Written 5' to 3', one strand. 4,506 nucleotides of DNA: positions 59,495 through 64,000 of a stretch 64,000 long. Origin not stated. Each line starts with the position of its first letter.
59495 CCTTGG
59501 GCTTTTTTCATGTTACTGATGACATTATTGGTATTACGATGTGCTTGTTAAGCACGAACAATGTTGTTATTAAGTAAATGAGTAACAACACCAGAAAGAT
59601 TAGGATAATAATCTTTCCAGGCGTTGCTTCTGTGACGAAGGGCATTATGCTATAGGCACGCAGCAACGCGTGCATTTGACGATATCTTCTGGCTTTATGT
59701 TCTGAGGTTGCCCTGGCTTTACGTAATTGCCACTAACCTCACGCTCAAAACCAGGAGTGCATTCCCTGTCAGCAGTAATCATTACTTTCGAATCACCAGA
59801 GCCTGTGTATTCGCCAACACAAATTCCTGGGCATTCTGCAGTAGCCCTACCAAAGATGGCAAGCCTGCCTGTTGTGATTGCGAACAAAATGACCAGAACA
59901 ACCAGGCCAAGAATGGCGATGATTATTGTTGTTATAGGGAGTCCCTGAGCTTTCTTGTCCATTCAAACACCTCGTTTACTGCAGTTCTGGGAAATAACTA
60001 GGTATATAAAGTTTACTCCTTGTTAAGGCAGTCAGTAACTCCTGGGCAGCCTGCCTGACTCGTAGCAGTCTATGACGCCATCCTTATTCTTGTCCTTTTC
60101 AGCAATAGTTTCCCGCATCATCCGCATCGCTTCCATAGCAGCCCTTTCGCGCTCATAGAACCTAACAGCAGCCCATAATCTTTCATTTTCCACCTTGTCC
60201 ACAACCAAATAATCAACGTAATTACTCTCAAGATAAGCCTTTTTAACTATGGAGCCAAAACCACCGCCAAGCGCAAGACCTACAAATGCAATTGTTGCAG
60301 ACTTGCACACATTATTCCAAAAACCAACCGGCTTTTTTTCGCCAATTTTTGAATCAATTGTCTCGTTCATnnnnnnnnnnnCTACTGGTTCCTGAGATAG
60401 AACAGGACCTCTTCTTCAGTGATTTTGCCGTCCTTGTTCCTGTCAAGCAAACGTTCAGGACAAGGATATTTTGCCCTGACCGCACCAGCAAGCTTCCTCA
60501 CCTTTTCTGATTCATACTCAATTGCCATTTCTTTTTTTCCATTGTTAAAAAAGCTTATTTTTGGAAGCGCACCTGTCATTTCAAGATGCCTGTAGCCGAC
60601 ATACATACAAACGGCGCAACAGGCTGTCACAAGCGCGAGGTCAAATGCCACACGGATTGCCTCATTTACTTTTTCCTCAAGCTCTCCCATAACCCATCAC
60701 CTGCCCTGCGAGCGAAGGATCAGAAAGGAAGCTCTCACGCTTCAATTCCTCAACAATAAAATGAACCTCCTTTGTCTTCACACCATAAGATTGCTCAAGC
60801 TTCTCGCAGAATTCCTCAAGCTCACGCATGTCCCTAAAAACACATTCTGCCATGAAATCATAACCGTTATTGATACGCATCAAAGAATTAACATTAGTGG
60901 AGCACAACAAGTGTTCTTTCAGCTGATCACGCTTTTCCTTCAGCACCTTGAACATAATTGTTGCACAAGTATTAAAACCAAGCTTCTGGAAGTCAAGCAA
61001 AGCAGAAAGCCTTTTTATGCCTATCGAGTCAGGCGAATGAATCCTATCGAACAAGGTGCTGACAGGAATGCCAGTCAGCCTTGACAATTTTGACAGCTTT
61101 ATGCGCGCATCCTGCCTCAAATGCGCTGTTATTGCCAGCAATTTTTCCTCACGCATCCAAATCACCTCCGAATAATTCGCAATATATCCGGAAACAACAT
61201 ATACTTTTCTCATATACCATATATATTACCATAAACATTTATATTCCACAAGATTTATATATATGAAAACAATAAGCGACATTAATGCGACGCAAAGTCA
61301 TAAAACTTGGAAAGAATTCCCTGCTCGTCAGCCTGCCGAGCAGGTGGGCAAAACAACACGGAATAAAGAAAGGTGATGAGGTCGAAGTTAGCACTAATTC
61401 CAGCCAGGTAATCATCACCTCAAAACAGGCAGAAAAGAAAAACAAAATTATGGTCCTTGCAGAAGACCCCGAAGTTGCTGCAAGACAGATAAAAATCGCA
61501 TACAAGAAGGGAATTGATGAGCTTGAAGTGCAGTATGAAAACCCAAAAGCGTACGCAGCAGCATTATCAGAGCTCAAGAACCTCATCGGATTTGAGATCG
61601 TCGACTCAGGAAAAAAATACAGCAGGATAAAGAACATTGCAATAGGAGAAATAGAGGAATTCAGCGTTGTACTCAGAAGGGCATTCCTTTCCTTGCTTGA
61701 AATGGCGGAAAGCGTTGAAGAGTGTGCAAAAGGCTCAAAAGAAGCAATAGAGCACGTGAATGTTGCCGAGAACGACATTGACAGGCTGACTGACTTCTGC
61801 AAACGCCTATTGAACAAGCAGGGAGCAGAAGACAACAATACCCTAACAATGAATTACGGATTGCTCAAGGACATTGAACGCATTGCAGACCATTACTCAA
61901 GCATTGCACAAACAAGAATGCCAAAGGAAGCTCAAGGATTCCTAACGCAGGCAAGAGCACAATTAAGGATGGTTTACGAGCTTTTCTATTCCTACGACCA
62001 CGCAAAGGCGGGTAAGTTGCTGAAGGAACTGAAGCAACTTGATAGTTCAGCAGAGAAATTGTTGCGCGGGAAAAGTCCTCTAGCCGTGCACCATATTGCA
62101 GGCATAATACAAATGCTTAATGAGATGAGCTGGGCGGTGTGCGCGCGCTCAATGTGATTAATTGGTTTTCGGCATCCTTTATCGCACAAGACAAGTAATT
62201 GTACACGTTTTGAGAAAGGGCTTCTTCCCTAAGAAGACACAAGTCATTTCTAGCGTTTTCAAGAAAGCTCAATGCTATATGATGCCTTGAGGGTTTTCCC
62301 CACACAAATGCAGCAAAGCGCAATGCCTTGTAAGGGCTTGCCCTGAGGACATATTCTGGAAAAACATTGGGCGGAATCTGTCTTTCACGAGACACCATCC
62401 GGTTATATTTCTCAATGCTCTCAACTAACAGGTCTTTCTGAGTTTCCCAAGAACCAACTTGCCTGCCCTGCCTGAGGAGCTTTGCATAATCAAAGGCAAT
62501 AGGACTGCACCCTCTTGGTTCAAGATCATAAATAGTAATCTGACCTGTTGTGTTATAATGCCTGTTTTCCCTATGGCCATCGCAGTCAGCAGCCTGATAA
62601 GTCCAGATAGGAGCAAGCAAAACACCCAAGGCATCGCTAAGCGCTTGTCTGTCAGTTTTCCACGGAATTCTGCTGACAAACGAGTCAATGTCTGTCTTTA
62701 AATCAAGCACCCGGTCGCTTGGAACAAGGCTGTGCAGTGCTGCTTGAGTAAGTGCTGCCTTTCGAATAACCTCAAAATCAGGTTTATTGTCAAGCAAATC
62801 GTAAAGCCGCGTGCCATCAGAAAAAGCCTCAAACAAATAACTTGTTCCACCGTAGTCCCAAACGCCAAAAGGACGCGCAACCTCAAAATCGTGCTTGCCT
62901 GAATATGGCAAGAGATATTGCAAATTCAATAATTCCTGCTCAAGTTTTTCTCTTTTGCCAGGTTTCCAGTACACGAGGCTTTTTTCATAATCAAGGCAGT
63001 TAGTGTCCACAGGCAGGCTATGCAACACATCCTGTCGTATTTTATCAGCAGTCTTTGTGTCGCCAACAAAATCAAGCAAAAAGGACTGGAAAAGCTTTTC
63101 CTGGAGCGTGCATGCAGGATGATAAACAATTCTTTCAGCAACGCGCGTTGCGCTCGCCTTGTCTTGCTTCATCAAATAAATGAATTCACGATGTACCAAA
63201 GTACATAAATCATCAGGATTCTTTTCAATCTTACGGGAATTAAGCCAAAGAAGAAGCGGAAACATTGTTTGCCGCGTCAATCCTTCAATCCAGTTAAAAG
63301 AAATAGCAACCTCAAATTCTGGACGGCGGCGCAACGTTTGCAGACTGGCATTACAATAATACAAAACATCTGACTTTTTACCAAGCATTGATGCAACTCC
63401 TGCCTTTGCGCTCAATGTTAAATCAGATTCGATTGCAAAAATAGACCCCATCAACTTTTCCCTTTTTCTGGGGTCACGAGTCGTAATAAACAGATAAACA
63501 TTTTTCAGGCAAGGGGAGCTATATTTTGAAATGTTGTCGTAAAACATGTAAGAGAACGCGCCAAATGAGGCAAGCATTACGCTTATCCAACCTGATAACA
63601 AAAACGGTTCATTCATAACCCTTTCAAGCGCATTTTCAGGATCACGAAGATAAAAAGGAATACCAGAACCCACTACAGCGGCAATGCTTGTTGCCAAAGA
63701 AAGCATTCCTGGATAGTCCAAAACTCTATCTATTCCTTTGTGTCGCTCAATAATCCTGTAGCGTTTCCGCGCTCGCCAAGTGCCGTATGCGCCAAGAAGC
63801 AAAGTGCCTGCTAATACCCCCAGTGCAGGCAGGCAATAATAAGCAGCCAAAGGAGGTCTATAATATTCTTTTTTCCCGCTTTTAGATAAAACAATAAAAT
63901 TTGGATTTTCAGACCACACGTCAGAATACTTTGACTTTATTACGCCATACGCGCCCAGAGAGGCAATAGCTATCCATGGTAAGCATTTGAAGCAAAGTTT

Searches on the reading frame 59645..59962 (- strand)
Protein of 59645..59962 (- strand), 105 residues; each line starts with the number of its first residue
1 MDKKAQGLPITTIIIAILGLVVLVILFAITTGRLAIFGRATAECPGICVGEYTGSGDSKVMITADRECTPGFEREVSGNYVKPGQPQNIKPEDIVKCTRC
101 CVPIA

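Call 5: search_protein_families(library=pfam, proteins=[window:59645-59962:-], max_evalue=0.1)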
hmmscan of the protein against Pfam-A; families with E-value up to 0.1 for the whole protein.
window:59645-59962:- (105 aa): 0 families

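Call 40: search_protein_families(library=ncbifam, proteins=[window:59645-59962:-], max_evalue=1)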
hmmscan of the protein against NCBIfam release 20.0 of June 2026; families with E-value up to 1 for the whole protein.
window:59645-59962:- (105 aa): 1 family
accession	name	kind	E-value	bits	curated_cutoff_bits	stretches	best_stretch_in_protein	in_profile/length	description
NF047943.1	CitNaTportCitS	equivalog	0.01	14.8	600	1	7-66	338-397/426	citrate/sodium symporter CitS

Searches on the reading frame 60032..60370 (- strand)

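Call 5: search_protein_families(library=pfam, proteins=[window:60032-60370:-], max_evalue=0.1)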
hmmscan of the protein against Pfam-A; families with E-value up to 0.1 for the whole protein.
window:60032-60370:- (112 aa): 1 family
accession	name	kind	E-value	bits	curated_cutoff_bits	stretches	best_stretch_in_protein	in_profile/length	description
PF00036.39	EF-hand_1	-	0.055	13.5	25.4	0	85-103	2-20/29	EF hand domain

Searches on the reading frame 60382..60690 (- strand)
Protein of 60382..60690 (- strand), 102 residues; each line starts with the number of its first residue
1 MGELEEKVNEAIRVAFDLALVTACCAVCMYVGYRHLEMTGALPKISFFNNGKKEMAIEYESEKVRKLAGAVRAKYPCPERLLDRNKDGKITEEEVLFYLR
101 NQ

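Call 5: search_protein_families(library=pfam, proteins=[window:60382-60690:-], max_evalue=0.1)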
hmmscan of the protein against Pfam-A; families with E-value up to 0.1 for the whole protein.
window:60382-60690:- (102 aa): 6 families
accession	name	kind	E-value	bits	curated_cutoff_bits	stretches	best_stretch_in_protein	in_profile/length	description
PF00036.39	EF-hand_1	-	0.00044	20.1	25.4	1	80-100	7-27/29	EF hand domain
PF13405.12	EF-hand_6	-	0.0012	18.8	25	1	80-100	7-27/30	EF-hand domain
PF13202.12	EF-hand_5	-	0.002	18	25.9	1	81-94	7-20/25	EF hand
PF13499.12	EF-hand_7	-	0.031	15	30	1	80-99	9-28/67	EF-hand domain pair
PF13833.12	EF-hand_8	-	0.054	13.7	28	1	80-101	32-53/54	EF-hand domain pair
PF02677.20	QueH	-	0.071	13.6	23.5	1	20-60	2-41/175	Epoxyqueuosine reductase QueH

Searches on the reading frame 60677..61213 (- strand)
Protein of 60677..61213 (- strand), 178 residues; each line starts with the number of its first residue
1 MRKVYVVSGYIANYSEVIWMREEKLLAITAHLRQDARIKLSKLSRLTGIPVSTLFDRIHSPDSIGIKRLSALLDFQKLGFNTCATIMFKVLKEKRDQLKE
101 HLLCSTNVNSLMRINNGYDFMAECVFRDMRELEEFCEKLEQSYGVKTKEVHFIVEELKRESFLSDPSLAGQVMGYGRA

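Call 5: search_protein_families(library=pfam, proteins=[window:60677-61213:-], max_evalue=0.1)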
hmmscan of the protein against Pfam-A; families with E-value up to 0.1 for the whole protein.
window:60677-61213:- (178 aa): 5 families
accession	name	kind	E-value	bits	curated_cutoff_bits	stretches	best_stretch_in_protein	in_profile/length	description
PF01037.27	AsnC_trans_reg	-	1.7e-07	31.4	25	1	91-155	6-72/73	Lrp/AsnC ligand binding domain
PF13412.12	HTH_24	-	0.016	15.2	21.9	1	24-58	4-38/48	Winged helix-turn-helix DNA-binding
PF13404.12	HTH_AsnC-type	-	0.017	15.3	27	1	28-58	8-38/42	AsnC-type helix-turn-helix domain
PF17805.7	AsnC_trans_reg2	-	0.041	14.5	27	0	77-158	1-86/86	AsnC-like ligand binding domain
PF13443.12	HTH_26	-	0.057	14.1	22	0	32-73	5-47/63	Cro/C1-type HTH DNA-binding domain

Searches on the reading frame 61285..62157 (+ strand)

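Call 5: search_protein_families(library=pfam, proteins=[window:61285-62157:+], max_evalue=0.1)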
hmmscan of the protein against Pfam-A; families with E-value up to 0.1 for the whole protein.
window:61285-62157:+ (290 aa): 2 families
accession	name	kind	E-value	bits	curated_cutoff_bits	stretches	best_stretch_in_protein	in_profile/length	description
PF04014.23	MazE_antitoxin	-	1.8e-09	37.8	24.7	1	7-50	2-46/48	Antidote-toxin recognition MazE, bacterial antitoxin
PF01895.24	PhoU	-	4.6e-07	30.5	23.5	1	141-209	13-87/89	PhoU domain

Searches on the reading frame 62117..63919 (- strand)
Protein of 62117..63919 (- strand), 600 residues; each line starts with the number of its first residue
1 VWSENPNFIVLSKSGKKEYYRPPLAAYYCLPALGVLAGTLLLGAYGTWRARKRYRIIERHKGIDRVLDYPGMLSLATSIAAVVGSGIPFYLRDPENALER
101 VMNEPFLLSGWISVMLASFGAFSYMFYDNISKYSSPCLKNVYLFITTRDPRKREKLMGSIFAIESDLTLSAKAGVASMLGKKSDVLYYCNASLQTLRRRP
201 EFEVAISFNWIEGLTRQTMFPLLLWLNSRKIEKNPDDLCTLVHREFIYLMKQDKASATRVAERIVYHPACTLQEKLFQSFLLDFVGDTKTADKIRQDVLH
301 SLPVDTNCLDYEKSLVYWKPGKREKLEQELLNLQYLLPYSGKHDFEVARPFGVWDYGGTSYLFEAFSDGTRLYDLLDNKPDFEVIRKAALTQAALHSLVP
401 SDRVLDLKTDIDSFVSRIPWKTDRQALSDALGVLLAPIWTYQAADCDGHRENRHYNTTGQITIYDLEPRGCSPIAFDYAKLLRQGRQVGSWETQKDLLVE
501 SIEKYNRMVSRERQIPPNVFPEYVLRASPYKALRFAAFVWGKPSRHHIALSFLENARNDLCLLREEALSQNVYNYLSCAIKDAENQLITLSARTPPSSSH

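Call 4: search_protein_families(library=pfam, proteins=[window:62117-63919:-], max_evalue=1)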
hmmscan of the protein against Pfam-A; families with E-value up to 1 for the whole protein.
window:62117-63919:- (600 aa): 1 family
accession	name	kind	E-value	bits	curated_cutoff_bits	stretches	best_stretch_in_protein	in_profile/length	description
PF02238.20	COX7a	-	0.15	12.9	22.1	1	13-50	13-50/53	Cytochrome c oxidase subunit VII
